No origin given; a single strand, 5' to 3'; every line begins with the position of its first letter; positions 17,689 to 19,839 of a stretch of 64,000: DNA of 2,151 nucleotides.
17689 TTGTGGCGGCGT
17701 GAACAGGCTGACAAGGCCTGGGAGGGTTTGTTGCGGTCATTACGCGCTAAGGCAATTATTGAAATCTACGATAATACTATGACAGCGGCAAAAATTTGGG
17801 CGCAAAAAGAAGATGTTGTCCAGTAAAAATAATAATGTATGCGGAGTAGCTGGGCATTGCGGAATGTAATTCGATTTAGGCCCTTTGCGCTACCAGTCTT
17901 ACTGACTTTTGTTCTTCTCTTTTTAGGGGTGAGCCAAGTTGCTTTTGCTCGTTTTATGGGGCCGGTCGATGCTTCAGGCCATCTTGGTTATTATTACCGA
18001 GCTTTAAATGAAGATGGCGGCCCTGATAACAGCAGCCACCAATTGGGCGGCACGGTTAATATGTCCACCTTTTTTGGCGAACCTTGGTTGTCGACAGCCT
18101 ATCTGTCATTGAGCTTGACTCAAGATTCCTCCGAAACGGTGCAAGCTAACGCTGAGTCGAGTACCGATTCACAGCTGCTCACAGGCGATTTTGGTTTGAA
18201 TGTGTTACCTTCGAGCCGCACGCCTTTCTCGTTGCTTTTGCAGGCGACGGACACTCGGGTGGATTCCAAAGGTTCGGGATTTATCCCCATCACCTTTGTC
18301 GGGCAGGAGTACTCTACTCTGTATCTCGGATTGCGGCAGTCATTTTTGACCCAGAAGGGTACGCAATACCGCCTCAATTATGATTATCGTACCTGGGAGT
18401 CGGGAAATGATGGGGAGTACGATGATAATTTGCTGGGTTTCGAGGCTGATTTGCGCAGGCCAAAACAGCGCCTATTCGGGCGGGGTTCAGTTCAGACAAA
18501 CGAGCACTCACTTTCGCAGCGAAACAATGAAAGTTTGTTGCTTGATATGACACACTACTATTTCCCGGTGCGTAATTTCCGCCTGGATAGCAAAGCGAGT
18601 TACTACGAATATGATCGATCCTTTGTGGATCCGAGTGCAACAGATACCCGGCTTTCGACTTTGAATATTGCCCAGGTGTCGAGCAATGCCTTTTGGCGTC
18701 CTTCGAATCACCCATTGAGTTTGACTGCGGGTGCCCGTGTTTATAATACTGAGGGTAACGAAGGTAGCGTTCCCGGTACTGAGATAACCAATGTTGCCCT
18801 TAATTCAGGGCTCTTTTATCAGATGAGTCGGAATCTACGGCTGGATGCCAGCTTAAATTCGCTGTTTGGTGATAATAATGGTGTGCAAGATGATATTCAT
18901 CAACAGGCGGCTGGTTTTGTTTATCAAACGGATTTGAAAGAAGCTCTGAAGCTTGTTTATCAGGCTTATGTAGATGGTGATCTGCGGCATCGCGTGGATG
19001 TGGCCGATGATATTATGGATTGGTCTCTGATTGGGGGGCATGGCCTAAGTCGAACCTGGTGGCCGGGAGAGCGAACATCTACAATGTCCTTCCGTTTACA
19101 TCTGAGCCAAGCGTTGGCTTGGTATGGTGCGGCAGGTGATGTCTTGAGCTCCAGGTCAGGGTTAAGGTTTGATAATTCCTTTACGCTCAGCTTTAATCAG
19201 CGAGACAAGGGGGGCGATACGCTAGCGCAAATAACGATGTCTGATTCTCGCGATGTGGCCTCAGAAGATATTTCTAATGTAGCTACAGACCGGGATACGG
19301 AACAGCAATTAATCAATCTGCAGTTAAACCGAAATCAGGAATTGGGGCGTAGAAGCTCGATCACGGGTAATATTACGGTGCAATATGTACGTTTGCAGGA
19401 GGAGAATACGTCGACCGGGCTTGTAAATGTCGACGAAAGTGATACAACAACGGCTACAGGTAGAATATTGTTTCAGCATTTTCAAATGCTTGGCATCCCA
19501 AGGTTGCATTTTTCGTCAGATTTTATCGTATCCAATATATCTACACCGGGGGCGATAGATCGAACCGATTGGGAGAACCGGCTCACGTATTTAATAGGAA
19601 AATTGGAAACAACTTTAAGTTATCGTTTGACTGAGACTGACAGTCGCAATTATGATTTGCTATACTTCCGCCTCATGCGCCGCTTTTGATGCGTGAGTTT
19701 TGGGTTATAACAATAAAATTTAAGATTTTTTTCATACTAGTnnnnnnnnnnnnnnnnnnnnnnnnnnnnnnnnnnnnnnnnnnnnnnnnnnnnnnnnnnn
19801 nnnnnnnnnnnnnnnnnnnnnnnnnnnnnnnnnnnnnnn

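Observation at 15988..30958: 13-gene cytochrome / OM-barrel / cupredoxin / NHL operon with private haem-attachment genes: candidate undescribed trans-envelope electron conduit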

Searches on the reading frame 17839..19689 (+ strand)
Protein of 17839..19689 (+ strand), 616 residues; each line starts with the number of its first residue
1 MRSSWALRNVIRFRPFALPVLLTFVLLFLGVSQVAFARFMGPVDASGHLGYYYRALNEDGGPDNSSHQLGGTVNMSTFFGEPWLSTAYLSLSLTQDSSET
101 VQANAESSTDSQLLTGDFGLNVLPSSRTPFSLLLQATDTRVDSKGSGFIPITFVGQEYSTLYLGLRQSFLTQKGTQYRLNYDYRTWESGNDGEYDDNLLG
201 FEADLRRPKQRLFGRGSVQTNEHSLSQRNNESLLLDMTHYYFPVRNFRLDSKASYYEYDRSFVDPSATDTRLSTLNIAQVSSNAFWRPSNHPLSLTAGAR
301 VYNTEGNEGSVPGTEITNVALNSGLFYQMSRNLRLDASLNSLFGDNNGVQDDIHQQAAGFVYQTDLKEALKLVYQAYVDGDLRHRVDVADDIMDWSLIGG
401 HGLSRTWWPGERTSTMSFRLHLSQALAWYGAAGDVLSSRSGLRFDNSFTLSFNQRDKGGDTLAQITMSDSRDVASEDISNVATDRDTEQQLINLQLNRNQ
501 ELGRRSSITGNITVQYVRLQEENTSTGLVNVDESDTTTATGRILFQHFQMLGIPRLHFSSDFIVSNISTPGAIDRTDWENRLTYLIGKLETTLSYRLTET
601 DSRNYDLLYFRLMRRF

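Call 4: search_protein_families(library=pfam, proteins=[window:17839-19689:+], max_evalue=0.01)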
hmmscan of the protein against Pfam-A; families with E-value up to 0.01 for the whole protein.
window:17839-19689:+ (616 aa): 0 families

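Call 7: find_related_loci(query=window:17839-19689:+, collection=genome_contigs, flank=10000)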
Query window:17839-19689:+ (616 aa) in genome_contigs; peptide patterns used: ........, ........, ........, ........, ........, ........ (x = any residue, [..] = any of these).
65 stretches matched a pattern, but none encodes a relative of the query by tblastn (E <= 1e-3).

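Call 11: find_homologous_proteins(query=window:17839-19689:+)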
Query window:17839-19689:+ (616 aa): 41 proteins with E <= 0.001 among 8000 candidates.
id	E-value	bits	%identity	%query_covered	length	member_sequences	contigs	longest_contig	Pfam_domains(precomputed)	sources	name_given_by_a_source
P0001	0.0e+0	1367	100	99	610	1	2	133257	-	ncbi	-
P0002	0.0e+0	1171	85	99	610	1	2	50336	-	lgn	-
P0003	0.0e+0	1014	73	99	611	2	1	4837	-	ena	-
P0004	1.0e-269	914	66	99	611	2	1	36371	-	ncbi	-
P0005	1.4e-263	894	68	94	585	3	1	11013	-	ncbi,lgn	-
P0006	1.3e-262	891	64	99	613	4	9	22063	-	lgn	-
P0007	4.5e-259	879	63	99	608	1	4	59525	-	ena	-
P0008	3.1e-258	876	64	99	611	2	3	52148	-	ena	-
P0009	8.4e-258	875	64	99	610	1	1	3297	-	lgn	-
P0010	6.1e-256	869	62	99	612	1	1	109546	-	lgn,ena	-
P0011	9.7e-256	868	63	99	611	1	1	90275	-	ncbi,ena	-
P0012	3.1e-254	863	63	99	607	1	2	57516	-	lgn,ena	-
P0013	5.5e-254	862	64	95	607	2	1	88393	-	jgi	-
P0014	2.0e-253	860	63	99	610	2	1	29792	-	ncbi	-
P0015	4.1e-251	853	62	99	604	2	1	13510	-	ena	-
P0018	4.5e-246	836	61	99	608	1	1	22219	-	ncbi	-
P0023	1.5e-216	739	55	99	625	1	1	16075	-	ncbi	-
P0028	8.6e-179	614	51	97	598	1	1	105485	-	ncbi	-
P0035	2.8e-115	404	41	95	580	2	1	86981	-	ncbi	-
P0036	4.7e-103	364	37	97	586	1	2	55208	-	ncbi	-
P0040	1.7e-25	108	26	90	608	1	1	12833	-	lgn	-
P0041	5.5e-15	73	26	94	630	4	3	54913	-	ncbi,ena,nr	ncbi:MAG: hypothetical protein OEV81_08365 [Betaproteobacteria bacterium]|nr:hypothetical protein [B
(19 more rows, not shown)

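Call 12: list_cluster_members(proteins=[P0001, P0004, P0005, P0011, P0014, P0018, P0023, P0028, P0035, P0036])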
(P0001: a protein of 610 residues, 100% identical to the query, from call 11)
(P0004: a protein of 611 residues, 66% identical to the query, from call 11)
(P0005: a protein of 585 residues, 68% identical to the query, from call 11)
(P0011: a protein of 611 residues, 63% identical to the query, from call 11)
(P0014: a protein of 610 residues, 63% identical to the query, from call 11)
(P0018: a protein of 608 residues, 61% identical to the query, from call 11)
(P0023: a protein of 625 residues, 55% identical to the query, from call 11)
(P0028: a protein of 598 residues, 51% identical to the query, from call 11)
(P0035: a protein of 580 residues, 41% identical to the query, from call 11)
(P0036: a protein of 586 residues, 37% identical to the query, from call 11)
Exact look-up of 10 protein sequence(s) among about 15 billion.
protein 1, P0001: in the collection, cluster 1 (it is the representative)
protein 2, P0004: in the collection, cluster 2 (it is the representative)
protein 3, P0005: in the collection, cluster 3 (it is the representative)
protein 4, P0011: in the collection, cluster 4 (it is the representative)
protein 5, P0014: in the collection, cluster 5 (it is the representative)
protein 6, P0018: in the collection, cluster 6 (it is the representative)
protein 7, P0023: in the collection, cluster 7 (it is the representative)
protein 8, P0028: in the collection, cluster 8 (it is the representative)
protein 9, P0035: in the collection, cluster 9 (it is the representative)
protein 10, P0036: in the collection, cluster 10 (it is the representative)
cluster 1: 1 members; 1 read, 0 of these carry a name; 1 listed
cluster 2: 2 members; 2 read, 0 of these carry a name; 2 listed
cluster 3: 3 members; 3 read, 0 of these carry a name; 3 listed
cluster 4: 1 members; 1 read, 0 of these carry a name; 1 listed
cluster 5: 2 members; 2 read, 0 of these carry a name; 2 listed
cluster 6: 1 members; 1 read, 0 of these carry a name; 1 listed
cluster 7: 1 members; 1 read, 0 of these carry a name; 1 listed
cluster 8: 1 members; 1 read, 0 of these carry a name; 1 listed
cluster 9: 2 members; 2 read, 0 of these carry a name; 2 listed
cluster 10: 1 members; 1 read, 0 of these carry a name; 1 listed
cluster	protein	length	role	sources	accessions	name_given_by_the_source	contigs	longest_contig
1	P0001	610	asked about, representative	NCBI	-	-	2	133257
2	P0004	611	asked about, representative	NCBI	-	-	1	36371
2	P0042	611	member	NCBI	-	-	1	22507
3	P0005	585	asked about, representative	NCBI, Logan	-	-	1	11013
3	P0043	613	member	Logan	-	-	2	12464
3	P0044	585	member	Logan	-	-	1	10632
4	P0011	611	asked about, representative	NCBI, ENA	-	-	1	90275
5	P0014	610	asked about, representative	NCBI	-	-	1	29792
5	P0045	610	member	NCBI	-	-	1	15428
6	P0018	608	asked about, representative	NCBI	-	-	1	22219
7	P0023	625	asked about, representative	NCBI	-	-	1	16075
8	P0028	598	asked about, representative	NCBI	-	-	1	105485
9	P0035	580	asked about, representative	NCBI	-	-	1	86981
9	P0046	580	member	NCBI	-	-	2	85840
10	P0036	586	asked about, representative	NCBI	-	-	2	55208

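Call 14: find_encoding_contigs(protein=P0001, flank=10000, max_places=3)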
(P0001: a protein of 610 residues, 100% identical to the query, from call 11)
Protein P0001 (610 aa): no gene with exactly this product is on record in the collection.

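Call 15: find_encoding_contigs(protein=P0028, flank=10000, max_places=2)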
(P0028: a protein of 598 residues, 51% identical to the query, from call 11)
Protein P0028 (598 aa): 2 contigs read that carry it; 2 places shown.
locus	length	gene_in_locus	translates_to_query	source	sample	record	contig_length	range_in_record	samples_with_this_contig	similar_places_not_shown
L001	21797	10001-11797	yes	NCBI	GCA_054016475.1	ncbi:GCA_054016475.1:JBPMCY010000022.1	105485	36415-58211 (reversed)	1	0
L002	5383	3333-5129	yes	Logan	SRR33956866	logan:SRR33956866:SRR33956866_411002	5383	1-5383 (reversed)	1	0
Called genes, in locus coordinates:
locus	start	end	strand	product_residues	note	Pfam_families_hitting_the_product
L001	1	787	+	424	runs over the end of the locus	PF13729:TraF_2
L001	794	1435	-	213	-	PF00027:cNMP_binding, PF13545:HTH_Crp_2, PF00325:Crp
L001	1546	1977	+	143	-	PF02566:OsmC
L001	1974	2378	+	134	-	PF00903:Glyoxalase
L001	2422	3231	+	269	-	PF02675:AdoMet_dc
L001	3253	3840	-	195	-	PF03232:COQ7, PF02915:Rubrerythrin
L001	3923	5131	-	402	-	PF00037:Fer4 (faint), PF12838:Fer4_7, PF13183:Fer4_8, PF13237:Fer4_10 (faint), PF13534:Fer4_17, PF02754:CCG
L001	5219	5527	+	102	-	PF01257:2Fe-2S_thioredx (weak)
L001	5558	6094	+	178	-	PF00572:Ribosomal_L13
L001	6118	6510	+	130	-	PF00380:Ribosomal_S9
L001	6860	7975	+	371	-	PF13609:Porin_4, PF00267:Porin_1 (faint)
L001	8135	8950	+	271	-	PF09699:Paired_CXXCH_1 (weak)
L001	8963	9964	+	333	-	PF13623:SurA_N_2, PF13624:SurA_N_3, PF13145:Rotamase_2, PF13616:Rotamase_3, PF00639:Rotamase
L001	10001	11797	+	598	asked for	-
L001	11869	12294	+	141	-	PF14522:Cytochrome_C7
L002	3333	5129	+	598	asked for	-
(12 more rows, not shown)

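Call 16: find_encoding_contigs(protein=P0036, flank=10000, max_places=2)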
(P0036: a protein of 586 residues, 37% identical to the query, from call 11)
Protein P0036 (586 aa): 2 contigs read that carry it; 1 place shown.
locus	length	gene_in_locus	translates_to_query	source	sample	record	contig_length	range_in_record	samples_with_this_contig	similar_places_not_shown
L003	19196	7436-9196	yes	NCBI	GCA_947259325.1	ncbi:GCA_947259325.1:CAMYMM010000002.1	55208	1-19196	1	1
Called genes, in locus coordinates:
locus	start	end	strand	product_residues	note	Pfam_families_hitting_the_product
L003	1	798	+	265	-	?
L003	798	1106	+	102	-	-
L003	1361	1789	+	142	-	PF00572:Ribosomal_L13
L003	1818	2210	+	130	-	PF00380:Ribosomal_S9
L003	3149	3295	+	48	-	-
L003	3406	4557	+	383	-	PF13609:Porin_4, PF00267:Porin_1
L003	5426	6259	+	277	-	PF09699:Paired_CXXCH_1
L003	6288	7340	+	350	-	PF13624:SurA_N_3 (weak), PF13145:Rotamase_2, PF13616:Rotamase_3, PF00639:Rotamase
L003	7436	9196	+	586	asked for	-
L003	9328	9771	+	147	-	PF14522:Cytochrome_C7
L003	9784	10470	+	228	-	PF02085:Cytochrom_CIII (faint), PF14522:Cytochrome_C7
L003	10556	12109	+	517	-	-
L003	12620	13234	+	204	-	PF14522:Cytochrome_C7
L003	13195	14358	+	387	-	PF17170:DUF5128 (faint)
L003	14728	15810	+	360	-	PF08450:SGL (faint), PF25021:TEN_NHL (faint), PF01436:NHL (faint), PF17170:DUF5128 (weak)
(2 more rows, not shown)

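Call 17: find_encoding_contigs(protein=P0041, flank=10000, max_places=2)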
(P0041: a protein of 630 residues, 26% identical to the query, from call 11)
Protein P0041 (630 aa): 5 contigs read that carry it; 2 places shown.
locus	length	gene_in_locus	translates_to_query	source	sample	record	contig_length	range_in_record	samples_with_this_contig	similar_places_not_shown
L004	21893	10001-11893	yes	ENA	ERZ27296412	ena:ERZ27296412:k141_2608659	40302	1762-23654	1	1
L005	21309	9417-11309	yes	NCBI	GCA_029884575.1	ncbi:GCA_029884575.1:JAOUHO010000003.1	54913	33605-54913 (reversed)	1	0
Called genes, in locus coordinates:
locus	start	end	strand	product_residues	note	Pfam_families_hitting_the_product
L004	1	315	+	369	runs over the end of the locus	-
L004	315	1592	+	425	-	PF02403:Seryl_tRNA_N, PF00587:tRNA-synt_2b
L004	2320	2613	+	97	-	PF02668:TauD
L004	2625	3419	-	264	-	PF13675:PilJ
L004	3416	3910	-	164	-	PF13473:Cupredoxin_1 (weak)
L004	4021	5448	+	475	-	PF04055:Radical_SAM, PF06969:HemN_C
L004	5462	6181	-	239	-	PF08238:Sel1, PF13442:Cytochrome_CBB3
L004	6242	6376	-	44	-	-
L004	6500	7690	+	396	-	PF08450:SGL (faint), PF25021:TEN_NHL (faint), PF06739:SBBP (faint), PF01436:NHL (weak), PF17170:DUF5128 (weak)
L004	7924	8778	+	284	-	PF14522:Cytochrome_C7 (faint), PF09699:Paired_CXXCH_1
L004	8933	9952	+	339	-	PF13623:SurA_N_2, PF13624:SurA_N_3, PF13145:Rotamase_2, PF13616:Rotamase_3, PF00639:Rotamase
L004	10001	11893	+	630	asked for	-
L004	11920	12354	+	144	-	PF14522:Cytochrome_C7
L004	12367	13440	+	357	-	PF13442:Cytochrome_CBB3, PF00034:Cytochrom_C (weak), PF14522:Cytochrome_C7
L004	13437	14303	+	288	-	-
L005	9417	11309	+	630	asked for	-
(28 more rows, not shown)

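Call 18: find_encoding_contigs(protein=P0011, flank=10000, max_places=1)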
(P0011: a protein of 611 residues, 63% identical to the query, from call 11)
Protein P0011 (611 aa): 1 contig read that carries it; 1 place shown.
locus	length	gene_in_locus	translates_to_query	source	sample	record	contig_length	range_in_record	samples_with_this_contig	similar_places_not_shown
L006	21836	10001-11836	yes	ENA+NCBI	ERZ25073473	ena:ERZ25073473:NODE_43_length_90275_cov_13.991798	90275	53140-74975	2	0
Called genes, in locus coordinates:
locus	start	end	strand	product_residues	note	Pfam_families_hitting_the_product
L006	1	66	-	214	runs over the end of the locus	PF03232:COQ7, PF02915:Rubrerythrin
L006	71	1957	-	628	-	PF01839:FG-GAP (faint), PF13517:FG-GAP_3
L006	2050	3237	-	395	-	PF12838:Fer4_7, PF13183:Fer4_8, PF13534:Fer4_17, PF02754:CCG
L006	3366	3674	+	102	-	PF01257:2Fe-2S_thioredx (weak)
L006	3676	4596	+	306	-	PF00005:ABC_tran, PF13304:AAA_21 (weak), PF27102:NodI_C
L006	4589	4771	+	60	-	-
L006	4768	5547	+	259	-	PF01061:ABC2_membrane, PF12698:ABC2_membrane_3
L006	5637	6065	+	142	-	PF00572:Ribosomal_L13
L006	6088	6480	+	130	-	PF00380:Ribosomal_S9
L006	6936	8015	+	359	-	PF13609:Porin_4, PF00267:Porin_1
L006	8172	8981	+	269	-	PF09699:Paired_CXXCH_1 (weak)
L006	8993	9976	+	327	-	PF13145:Rotamase_2, PF13616:Rotamase_3, PF00639:Rotamase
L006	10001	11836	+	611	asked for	-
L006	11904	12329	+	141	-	PF14522:Cytochrome_C7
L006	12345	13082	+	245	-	PF02085:Cytochrom_CIII (faint), PF14522:Cytochrome_C7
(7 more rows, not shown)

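Call 19: find_encoding_contigs(protein=P0035, flank=10000, max_places=1)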
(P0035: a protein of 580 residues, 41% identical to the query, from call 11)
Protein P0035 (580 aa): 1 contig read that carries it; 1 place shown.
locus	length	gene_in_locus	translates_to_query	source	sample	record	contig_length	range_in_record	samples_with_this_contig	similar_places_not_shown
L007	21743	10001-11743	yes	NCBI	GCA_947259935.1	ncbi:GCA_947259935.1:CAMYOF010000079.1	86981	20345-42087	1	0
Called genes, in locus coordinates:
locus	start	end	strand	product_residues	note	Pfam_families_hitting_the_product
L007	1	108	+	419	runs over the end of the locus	PF13729:TraF_2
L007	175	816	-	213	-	PF00027:cNMP_binding, PF13545:HTH_Crp_2, PF00325:Crp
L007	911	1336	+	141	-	PF02566:OsmC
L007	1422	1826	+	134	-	PF00903:Glyoxalase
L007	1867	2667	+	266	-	PF02675:AdoMet_dc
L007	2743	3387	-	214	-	PF03232:COQ7, PF02915:Rubrerythrin (weak)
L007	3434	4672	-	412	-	PF00037:Fer4 (faint), PF12797:Fer4_2 (faint), PF13183:Fer4_8, PF13237:Fer4_10 (weak), PF12838:Fer4_7, PF13484:Fer4_16 (weak), PF13534:Fer4_17, PF02754:CCG, +2 more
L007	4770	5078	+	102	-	PF06999:Suc_Fer-like (faint)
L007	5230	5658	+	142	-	PF00572:Ribosomal_L13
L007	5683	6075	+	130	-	PF00380:Ribosomal_S9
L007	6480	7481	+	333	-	PF07642:BBP2 (weak)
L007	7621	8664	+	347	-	PF13609:Porin_4, PF00267:Porin_1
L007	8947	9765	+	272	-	PF09699:Paired_CXXCH_1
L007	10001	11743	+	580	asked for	-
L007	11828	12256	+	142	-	PF14522:Cytochrome_C7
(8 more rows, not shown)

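Call 20: find_encoding_contigs(protein=P0040, flank=10000, max_places=1)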
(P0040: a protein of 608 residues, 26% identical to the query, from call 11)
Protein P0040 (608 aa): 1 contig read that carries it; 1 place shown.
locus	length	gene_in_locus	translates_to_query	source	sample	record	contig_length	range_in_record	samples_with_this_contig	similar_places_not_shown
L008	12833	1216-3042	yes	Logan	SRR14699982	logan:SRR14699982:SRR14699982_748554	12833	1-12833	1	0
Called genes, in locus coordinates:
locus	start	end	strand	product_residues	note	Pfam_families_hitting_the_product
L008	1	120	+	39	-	?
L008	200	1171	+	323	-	PF13623:SurA_N_2, PF13624:SurA_N_3, PF13145:Rotamase_2, PF13616:Rotamase_3, PF00639:Rotamase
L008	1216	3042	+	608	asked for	-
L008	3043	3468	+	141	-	PF14522:Cytochrome_C7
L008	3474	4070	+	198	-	PF14522:Cytochrome_C7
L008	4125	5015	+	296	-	-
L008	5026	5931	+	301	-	-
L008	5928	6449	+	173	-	PF14522:Cytochrome_C7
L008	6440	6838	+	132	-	PF02085:Cytochrom_CIII (faint), PF14522:Cytochrome_C7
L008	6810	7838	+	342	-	PF01436:NHL (faint)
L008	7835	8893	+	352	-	PF08450:SGL (faint), PF25021:TEN_NHL (faint), PF01436:NHL (faint), PF17170:DUF5128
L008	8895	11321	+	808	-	PF14537:Cytochrom_c3_2 (faint), PF22113:Mtrc-MtrF_II-IV_dom (faint), PF09699:Paired_CXXCH_1 (faint), PF14522:Cytochrome_C7 (faint)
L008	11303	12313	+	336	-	PF05140:ResB (faint)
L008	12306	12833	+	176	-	?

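Call 50: predict_structure(alignment_id=A2)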
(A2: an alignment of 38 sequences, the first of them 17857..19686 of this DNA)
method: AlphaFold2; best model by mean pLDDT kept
length: 610 residues; sequences in the alignment: 38
mean_pLDDT: 88.1   pTM: 0.69
mean pLDDT of the five models: 88.1, 87.3, 86.7, 86.4, 85.4
residues with pLDDT >= 90: 400; 70-90: 152; 50-70: 32; < 50: 26
segments of 3 or more residues with pLDDT < 50: 1-13, 19-30
pLDDT, mean of each block of 10 residues (from residue 1): 39 50 44 83 95 88 96 89 96 87 93 94 97 86 73 95 92 96 85 96 94 86 90 94 96 73 66 96 91 92 70 95 94 93 89 95 89 96 91 96 81 95 92 95 94 93 96 88 97 90 96 92 89 96 71 95 83 94 93 88 95
secondary structure, 60 per line:
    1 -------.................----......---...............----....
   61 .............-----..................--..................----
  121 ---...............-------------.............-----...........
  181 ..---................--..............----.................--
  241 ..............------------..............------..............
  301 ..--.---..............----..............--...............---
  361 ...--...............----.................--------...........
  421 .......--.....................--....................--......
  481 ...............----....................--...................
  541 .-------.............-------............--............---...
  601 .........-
elements in order: H8-24 H29-33 E38-52 E57-73 E79-96 E99-116 E124-138 E152-164 E170-182 E186-201 E204-217 E222-238 E241-254 E267-280 E287-302 E309-322 E327-340 E343-357 E361-363 E366-380 E385-401 E410-427 E430-450 E453-472 E475-495 E500-519 E522-541 E549-561 E569-580 E583-594 E598-609

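Call 53: fold_search(model_id=the predicted structure, library=pdb)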
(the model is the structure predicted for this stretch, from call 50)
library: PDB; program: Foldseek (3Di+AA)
matches with E <= 10: 823; with E <= 0.001: 226
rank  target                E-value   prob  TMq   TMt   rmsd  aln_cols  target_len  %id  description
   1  6r2q_B                8.0e-09  1.00  0.43  0.40  17.4       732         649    8  Structure of the Mtr complex (released 2020-04-22)
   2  9dhe                  1.4e-07  1.00  0.25  0.25  22.8       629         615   10  The crystal structure on the heme/hemoglobin transporter ChuA, in complex with heme (released 2025-05-21)
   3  2hdi_A                2.0e-07  1.00  0.28  0.29  18.0       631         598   10  Crystal structure of the Colicin I receptor Cir from E.coli in complex with receptor binding domain of Colicin Ia. (released 2007-05-08)
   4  9fz5_A                8.4e-07  1.00  0.31  0.27  21.0       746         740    7  Cryo-EM structure of LptDE-YedD complex from Escherichia Coli (released 2025-04-09)
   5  8h1r_D                1.0e-06  1.00  0.30  0.24  19.2       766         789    8  Crystal structure of LptDE-YifL complex (released 2023-10-25)
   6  9dir_B                1.1e-06  1.00  0.27  0.26  18.7       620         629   10  Cryo-EM structure of the heme/hemoglobin transporter ChuA, in complex with de novo designed binder G7 (released 2025-05-21)
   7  5ldv                  1.5e-06  1.00  0.23  0.32  17.8       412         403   12  Crystal Structures of MOMP from Campylobacter jejuni (released 2016-10-26)
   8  5fp2_A                1.7e-06  1.00  0.30  0.36  14.2       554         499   10  Crystal structure of the siderophore receptor PirA from Pseudomonas aeruginosa (released 2015-12-09)
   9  5iv9_A                1.9e-06  1.00  0.31  0.27  20.5       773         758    7  The LPS Transporter LptDE from Klebsiella pneumoniae, full-length (released 2016-05-18)
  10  2y0l                  2.8e-06  1.00  0.21  0.31  16.9       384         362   11  Crystal Structure of Pseudomonas Aeruginosa OpdO (released 2011-12-21)
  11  9dis_B                2.9e-06  1.00  0.24  0.24  22.9       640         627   10  Cryo-EM structure of the heme/hemoglobin transporter ChuA, in complex with de novo designed binder H3 (released 2025-05-21)
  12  9ia0_A                3.8e-06  1.00  0.24  0.21  23.6       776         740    7  LpDE from Escherichia coli (released 2025-12-10)
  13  9c4o                  3.8e-06  1.00  0.21  0.20  19.5       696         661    9  Cryo-EM structure of PqqU with ligand PQQ (released 2024-06-19)
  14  6h3i_A                4.0e-06  1.00  0.35  0.13  15.5       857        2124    8  Structural snapshots of the Type 9 protein translocon (released 2018-11-07)
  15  9fy9_D                4.2e-06  1.00  0.28  0.26  20.1       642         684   10  Cryo-EM structure of the type 1 chaperone-usher pilus FimD-tip complex (FimDHGFC) - Conformer 1 (released 2025-06-04)
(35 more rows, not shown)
